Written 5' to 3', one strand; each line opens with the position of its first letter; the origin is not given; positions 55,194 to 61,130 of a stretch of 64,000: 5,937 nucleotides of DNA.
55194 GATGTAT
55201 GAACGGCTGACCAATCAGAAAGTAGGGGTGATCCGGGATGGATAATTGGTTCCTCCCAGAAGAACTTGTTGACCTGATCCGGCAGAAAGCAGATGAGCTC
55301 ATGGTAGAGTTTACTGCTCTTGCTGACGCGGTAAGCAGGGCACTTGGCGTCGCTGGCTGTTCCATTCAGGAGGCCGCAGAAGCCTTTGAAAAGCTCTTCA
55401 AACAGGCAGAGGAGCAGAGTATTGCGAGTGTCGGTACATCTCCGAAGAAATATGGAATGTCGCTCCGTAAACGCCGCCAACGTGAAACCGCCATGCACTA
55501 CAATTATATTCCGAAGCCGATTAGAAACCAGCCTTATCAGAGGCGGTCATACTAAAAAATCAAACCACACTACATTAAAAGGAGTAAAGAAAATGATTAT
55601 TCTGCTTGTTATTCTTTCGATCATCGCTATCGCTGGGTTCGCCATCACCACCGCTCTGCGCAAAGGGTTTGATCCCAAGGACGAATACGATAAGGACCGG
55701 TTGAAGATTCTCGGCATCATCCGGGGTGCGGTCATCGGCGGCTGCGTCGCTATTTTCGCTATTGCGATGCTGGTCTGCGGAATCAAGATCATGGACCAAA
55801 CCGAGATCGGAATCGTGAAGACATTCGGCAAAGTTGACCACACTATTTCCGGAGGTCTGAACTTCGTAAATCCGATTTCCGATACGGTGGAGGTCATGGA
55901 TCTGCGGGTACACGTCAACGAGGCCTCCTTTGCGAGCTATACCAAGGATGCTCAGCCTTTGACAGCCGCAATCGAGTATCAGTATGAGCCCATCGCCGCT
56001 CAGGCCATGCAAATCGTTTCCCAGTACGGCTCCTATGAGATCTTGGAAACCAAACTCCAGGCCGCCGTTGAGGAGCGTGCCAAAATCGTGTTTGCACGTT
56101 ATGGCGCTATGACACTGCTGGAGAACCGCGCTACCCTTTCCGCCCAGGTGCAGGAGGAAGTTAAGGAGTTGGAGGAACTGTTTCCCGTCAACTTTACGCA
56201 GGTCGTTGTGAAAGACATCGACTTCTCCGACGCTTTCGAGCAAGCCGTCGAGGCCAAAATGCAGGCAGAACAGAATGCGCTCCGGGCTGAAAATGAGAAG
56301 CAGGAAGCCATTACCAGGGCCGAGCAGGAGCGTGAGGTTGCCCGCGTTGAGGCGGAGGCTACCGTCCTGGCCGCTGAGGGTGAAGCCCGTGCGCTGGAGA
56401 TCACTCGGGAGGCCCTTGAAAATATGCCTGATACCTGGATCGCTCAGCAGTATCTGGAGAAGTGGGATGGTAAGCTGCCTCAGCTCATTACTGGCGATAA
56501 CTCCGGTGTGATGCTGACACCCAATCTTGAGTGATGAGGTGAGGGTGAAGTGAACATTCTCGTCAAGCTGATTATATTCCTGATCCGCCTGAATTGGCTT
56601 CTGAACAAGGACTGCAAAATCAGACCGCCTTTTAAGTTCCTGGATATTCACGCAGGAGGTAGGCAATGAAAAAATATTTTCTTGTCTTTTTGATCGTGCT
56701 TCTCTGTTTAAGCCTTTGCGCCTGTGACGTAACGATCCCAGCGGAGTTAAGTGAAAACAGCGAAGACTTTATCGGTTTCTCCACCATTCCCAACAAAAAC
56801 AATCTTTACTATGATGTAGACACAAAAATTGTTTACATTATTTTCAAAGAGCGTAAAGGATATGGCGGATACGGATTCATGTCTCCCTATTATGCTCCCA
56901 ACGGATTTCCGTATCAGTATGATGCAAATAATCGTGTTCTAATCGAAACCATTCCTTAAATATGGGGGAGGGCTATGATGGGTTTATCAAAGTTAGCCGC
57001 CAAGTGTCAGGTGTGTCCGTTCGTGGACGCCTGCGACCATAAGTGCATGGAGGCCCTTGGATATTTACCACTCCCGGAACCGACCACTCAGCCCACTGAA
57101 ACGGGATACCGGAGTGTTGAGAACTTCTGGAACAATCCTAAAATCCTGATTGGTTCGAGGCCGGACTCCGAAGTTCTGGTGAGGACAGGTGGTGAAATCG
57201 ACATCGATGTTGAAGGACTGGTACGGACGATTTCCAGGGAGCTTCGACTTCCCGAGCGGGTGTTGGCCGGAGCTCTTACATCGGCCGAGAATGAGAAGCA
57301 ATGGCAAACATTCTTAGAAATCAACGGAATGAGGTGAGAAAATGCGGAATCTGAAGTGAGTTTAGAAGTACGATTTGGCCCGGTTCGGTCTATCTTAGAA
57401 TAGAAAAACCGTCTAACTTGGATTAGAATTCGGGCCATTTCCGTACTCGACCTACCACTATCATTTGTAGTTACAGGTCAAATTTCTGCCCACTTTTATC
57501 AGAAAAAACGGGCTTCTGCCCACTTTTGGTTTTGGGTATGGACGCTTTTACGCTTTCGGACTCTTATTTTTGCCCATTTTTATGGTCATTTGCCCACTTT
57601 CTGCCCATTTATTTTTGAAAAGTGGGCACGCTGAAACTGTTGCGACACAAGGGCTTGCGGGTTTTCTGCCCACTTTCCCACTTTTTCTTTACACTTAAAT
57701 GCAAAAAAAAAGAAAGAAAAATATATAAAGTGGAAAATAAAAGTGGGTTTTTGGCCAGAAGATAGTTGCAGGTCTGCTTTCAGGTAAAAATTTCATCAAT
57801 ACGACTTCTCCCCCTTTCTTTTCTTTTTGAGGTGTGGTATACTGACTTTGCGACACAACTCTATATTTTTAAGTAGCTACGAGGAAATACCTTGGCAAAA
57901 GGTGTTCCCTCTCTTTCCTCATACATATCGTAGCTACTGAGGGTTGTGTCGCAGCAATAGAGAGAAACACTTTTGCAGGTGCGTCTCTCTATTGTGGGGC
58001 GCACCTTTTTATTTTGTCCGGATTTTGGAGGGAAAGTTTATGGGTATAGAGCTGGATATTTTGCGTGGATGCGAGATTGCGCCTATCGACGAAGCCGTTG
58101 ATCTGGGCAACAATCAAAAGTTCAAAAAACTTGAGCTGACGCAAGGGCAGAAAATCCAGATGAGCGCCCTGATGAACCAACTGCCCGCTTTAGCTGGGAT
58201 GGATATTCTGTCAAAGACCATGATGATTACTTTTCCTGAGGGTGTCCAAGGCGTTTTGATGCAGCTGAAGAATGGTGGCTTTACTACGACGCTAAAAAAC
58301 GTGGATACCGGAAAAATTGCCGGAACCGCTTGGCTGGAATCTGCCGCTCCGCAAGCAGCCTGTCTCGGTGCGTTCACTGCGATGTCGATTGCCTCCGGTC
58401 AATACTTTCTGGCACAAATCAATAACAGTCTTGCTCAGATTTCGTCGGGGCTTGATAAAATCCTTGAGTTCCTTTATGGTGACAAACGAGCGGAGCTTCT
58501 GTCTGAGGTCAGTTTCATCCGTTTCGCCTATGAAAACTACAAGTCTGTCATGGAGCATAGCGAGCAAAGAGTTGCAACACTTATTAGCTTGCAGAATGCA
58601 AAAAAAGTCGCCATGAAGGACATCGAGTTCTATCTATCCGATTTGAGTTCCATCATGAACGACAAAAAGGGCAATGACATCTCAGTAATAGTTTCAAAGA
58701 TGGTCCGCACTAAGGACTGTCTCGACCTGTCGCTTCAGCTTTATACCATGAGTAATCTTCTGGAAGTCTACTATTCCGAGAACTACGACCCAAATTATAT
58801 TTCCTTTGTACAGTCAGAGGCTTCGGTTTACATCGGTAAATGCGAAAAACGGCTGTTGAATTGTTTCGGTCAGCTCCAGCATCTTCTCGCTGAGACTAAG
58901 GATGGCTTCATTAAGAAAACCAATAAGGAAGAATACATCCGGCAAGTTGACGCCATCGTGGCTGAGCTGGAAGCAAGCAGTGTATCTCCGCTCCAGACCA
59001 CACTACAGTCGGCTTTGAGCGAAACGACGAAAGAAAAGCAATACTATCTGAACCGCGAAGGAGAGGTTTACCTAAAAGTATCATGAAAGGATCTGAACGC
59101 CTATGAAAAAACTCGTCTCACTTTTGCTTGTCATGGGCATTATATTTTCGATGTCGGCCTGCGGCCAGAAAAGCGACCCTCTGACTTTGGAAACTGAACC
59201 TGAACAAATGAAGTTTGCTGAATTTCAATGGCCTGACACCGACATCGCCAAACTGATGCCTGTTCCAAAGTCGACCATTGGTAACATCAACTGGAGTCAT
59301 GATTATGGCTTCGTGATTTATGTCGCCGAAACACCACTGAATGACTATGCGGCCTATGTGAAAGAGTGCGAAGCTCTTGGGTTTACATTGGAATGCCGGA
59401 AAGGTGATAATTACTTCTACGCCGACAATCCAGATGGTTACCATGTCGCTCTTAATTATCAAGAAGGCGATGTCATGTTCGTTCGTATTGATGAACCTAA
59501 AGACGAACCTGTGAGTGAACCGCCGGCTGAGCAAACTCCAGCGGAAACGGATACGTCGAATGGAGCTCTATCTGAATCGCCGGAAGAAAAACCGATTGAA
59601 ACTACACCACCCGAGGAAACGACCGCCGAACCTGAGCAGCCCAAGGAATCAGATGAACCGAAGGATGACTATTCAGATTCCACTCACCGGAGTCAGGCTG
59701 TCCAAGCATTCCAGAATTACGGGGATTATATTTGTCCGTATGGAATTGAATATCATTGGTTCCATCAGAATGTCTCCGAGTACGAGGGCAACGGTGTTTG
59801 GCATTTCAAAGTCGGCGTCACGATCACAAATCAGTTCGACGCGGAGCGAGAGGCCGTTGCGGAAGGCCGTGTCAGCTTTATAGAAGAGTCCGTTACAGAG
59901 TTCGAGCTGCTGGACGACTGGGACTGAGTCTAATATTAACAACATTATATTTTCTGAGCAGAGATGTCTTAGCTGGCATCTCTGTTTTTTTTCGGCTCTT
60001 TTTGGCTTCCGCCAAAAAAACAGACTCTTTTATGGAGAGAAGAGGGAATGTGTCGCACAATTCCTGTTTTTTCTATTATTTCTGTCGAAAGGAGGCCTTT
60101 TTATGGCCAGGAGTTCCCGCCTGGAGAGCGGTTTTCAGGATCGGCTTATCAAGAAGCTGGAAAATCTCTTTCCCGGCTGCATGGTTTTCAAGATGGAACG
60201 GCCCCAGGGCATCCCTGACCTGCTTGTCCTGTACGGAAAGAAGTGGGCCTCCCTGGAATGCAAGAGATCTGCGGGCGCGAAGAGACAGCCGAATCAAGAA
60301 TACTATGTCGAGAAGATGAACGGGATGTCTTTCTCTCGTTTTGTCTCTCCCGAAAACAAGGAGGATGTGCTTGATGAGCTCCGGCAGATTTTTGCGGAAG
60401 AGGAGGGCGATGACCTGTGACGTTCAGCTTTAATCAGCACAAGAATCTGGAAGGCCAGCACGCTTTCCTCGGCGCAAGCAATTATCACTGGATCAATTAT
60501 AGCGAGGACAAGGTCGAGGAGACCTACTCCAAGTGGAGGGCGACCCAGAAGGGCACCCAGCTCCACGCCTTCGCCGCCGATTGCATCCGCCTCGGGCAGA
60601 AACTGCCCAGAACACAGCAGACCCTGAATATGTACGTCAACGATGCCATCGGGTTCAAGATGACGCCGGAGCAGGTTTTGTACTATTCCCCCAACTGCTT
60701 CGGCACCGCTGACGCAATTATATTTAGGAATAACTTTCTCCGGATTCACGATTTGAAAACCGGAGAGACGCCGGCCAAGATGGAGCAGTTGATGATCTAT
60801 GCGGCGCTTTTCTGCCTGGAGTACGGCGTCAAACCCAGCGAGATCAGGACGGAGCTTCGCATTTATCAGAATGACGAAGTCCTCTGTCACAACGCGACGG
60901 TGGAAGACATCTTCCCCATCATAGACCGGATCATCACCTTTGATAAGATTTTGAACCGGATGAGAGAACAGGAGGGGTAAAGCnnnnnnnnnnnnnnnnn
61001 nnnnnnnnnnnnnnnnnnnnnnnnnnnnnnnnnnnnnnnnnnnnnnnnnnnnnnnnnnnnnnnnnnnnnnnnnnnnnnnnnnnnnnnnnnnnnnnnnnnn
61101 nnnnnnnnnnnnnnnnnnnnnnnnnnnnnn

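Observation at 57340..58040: A 700-bp non-coding region with at least 9 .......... iterons and a 110-nt nested hairpin (ori, par or pac candidate)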

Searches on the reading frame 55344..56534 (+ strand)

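Call 11: search_protein_families(library=pfam, proteins=[window:55344-56534:+], max_evalue=0.01)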
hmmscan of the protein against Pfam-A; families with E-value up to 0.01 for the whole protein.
window:55344-56534:+ (396 aa): 1 family
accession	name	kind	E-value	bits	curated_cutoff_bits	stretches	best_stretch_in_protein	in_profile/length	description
PF01145.31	Band_7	-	1.3e-24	87.7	23.6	1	149-329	2-175/176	SPFH domain / Band 7 family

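Call 12: search_protein_families(library=phrogs, proteins=[window:55344-56534:+], max_evalue=0.001)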
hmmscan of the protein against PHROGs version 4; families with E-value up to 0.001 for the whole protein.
window:55344-56534:+ (396 aa): 2 families
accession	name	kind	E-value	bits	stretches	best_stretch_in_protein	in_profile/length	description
phrog_200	-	other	1.1e-45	157.4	1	81-388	40-352/379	lipoprotein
phrog_11227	-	other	4.4e-06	27.6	1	299-375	33-108/138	protease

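Call 67: search_protein_families(library=padloc, proteins=[window:55344-56534:+], max_evalue=0.001)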
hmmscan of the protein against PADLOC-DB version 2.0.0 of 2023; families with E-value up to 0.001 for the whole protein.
window:55344-56534:+ (396 aa): 0 families

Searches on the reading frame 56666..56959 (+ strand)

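Call 11: search_protein_families(library=pfam, proteins=[window:56666-56959:+], max_evalue=0.01)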
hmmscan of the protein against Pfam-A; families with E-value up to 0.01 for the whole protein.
window:56666-56959:+ (97 aa): 0 families

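Call 12: search_protein_families(library=phrogs, proteins=[window:56666-56959:+], max_evalue=0.001)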
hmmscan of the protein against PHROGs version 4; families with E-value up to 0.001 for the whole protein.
window:56666-56959:+ (97 aa): 0 families

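Call 66: search_protein_families(library=ncbifam, proteins=[window:56666-56959:+], max_evalue=0.01)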
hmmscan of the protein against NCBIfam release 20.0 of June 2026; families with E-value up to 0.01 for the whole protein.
window:56666-56959:+ (97 aa): 2 families
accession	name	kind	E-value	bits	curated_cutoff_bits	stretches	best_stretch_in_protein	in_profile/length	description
NF052318.1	T9SS_sortase_N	equivalog_domain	0.0046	17.1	40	1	1-59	1-61/140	type IX secretion system sortase PorU, long form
NF049881.1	FTN_0109_fam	equivalog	0.009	15.7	250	0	9-65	4-54/231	FTN_0109 family protein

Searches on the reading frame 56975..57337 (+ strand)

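Call 11: search_protein_families(library=pfam, proteins=[window:56975-57337:+], max_evalue=0.01)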
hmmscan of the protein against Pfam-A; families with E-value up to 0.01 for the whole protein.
window:56975-57337:+ (120 aa): 0 families

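Call 12: search_protein_families(library=phrogs, proteins=[window:56975-57337:+], max_evalue=0.001)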
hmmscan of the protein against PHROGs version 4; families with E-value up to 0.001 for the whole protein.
window:56975-57337:+ (120 aa): 1 family
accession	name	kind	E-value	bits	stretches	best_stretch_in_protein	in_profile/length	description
phrog_28328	-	unknown function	1.5e-05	26.1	1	2-31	6-35/95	-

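Call 66: search_protein_families(library=ncbifam, proteins=[window:56975-57337:+], max_evalue=0.01)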
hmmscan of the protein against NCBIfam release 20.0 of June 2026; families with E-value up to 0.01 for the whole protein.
window:56975-57337:+ (120 aa): 0 families

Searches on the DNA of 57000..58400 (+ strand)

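Call 6: search_dna_similar(query=window:57000-58400:+, collection=phages, mode=distant)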
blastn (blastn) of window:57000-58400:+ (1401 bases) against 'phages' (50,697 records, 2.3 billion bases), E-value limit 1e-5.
No match.

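Call 16: search_rna_families(source=window, start=57300, end=58100, threshold=evalue, max_evalue=10, show_alignments=3)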
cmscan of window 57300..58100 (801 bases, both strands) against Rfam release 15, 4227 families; matches with E-value up to 10: 25.
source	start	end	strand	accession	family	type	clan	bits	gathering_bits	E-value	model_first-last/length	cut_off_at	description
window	57674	57719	-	RF03872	MIR6426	Gene; miRNA;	-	23.5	96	0.048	1-84/84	no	MIR6426 microRNA precursor family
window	57644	57732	-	RF01859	Phe_leader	Cis-reg; leader;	-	22.5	55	0.33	1-125/125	no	Phenylalanine leader peptide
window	57662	57754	+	RF03933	MIR6445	Gene; miRNA;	-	21.3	100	0.17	1-117/117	no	MIR6445 microRNA precursor family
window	57605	57730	-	RF01584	snoR03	Gene; snRNA; snoRNA; HACA-box;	-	21.3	80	5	1-163/163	no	small nucleolar RNA snoR03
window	57665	57751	-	RF03922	MIR2119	Gene; miRNA;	-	20.2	73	8.3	1-188/188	no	MIR2119 microRNA precursor family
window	57674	57719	-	RF03853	mir-2013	Gene; miRNA;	-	20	70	0.27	1-83/83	no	mir-2013 microRNA precursor family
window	57665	57758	-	RF00648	MIR396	Gene; miRNA;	-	19.4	80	0.46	1-118/118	no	MIR396 microRNA precursor family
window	57654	57772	+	RF00688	MIR394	Gene; miRNA;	-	18.8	60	0.64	1-109/109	no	MIR394 microRNA precursor family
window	57674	57750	-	RF00669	mir-96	Gene; miRNA;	-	18.3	65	0.74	1-78/78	no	mir-96 microRNA precursor family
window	57660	57764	+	RF04134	MIR7504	Gene; miRNA;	-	18.1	83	3.4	1-124/124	no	MIR7504 microRNA precursor family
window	57668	57748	+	RF02244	mir-785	Gene; miRNA;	-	18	62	0.92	1-90/90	no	mir-785 microRNA precursor family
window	57613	57748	-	RF01608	ceN102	Gene; snRNA; snoRNA; HACA-box;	-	17.6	50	6.7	1-142/142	no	Caenorhabditis snoRNA ceN80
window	57677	57716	-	RF04240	mir-4716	Gene; miRNA;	-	17.4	76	1.5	1-84/84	no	mir-4716 microRNA precursor family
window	57660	57747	-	RF01180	snoR110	Gene; snRNA; snoRNA; HACA-box;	-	16.9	44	8.6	1-89/89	no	Small nucleolar RNA snoR110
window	57680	57713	-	RF04132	mir-4436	Gene; miRNA;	-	16.1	74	2.8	1-85/85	no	mir-4436 microRNA precursor family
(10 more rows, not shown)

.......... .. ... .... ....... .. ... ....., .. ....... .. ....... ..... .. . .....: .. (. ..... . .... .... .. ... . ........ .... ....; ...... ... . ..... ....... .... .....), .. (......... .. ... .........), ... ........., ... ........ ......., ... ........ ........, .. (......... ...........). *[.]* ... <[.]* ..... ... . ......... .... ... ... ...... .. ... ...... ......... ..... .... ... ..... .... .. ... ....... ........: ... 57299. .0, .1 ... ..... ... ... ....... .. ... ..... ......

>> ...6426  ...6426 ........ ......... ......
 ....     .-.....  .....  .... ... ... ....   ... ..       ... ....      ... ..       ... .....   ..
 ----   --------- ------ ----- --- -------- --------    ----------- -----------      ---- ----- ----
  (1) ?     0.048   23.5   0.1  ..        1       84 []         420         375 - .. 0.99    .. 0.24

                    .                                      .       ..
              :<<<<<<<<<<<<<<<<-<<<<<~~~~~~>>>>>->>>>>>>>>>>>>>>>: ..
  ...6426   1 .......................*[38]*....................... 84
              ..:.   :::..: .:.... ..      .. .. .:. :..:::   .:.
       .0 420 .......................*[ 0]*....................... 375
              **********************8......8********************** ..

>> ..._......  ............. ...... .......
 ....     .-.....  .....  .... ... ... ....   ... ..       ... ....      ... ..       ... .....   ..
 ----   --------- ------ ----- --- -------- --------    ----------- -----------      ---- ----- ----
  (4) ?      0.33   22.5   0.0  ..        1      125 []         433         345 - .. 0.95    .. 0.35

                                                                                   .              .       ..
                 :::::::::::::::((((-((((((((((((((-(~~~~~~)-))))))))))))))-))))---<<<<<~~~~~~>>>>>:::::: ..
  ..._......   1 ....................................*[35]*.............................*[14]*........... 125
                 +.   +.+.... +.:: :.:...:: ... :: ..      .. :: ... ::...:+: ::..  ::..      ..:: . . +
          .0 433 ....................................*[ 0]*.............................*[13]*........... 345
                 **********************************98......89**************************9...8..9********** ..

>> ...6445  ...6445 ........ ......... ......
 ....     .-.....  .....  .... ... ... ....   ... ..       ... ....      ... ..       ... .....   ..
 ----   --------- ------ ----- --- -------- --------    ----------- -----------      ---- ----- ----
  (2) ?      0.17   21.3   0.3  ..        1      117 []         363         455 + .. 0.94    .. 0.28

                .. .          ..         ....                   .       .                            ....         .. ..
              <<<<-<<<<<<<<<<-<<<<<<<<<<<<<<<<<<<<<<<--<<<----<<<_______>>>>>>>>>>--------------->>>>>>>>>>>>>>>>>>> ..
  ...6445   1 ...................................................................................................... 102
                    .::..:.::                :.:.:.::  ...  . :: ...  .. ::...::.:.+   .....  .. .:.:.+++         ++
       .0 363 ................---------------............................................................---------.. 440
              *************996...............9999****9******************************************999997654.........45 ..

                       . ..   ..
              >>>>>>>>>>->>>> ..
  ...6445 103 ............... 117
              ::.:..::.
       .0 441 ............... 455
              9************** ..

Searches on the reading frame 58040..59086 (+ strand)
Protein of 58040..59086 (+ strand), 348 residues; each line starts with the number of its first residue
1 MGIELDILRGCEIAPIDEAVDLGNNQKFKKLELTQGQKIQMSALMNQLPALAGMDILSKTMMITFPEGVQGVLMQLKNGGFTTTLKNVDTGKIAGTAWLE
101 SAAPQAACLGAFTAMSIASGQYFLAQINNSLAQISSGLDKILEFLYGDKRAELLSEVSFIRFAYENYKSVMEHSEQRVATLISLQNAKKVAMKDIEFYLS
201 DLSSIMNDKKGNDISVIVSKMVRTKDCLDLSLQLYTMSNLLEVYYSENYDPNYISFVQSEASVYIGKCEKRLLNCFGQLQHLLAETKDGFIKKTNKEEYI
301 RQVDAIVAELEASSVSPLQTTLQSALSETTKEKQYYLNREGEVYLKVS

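Call 11: search_protein_families(library=pfam, proteins=[window:58040-59086:+], max_evalue=0.01)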
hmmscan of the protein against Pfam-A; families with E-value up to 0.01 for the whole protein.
window:58040-59086:+ (348 aa): 1 family
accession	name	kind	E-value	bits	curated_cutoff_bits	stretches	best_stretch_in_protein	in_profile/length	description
PF12179.13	IKKbetaNEMObind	-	0.0087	16.3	25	0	321-334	13-26/37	I-kappa-kinase-beta NEMO binding domain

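Call 12: search_protein_families(library=phrogs, proteins=[window:58040-59086:+], max_evalue=0.001)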
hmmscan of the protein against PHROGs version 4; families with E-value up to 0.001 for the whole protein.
window:58040-59086:+ (348 aa): 0 families

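Call 66: search_protein_families(library=ncbifam, proteins=[window:58040-59086:+], max_evalue=0.01)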
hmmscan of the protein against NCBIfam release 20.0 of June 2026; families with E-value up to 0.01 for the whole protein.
window:58040-59086:+ (348 aa): 0 families

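Call 67: search_protein_families(library=padloc, proteins=[window:58040-59086:+], max_evalue=0.001)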
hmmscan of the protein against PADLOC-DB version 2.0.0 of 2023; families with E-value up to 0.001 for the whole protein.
window:58040-59086:+ (348 aa): 0 families

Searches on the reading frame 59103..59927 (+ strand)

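Call 11: search_protein_families(library=pfam, proteins=[window:59103-59927:+], max_evalue=0.01)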
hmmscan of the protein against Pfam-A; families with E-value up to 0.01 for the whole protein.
window:59103-59927:+ (274 aa): 1 family
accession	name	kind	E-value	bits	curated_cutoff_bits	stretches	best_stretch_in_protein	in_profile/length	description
PF20234.3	DUF6591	-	1e-34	120.7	27.1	1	38-179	2-139/228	Family of unknown function (DUF6591)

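Call 12: search_protein_families(library=phrogs, proteins=[window:59103-59927:+], max_evalue=0.001)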
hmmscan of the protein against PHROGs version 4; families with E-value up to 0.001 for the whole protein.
window:59103-59927:+ (274 aa): 0 families

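Call 66: search_protein_families(library=ncbifam, proteins=[window:59103-59927:+], max_evalue=0.01)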
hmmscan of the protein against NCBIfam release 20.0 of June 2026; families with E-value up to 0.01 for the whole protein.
window:59103-59927:+ (274 aa): 2 families
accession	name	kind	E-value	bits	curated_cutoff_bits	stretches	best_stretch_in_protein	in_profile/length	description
NF052676.1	YPYG_dom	domain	2.6e-11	43.4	30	1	197-258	3-65/79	YPYG domain-containing protein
NF047847.2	SS_mature_LptM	equivalog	0.0015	18.6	27.7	1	1-24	1-24/31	LPS translocon maturation chaperone LptM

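Call 67: search_protein_families(library=padloc, proteins=[window:59103-59927:+], max_evalue=0.001)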
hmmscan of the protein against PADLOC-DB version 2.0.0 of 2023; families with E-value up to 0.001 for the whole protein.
window:59103-59927:+ (274 aa): 0 families

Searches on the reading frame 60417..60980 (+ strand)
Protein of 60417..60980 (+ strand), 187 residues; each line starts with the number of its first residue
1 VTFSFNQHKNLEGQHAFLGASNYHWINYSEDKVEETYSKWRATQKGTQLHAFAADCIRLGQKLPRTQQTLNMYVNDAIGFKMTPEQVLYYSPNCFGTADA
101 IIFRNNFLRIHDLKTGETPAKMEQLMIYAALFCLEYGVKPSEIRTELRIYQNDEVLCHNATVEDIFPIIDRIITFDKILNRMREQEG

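Call 28: search_protein_families(library=phrogs, proteins=[window:60417-60980:+], max_evalue=0.001)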
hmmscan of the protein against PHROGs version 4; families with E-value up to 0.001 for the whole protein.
window:60417-60980:+ (187 aa): 3 families
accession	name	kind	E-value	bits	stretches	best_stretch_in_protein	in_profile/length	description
phrog_3953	-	DNA, RNA and nucleotide metabolism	7e-82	274.6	1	4-186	2-184/186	exonuclease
phrog_69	-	DNA, RNA and nucleotide metabolism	9.9e-15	55.5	1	40-151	114-265/501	exonuclease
phrog_298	-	DNA, RNA and nucleotide metabolism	3e-05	24.5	1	39-145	102-224/293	exonuclease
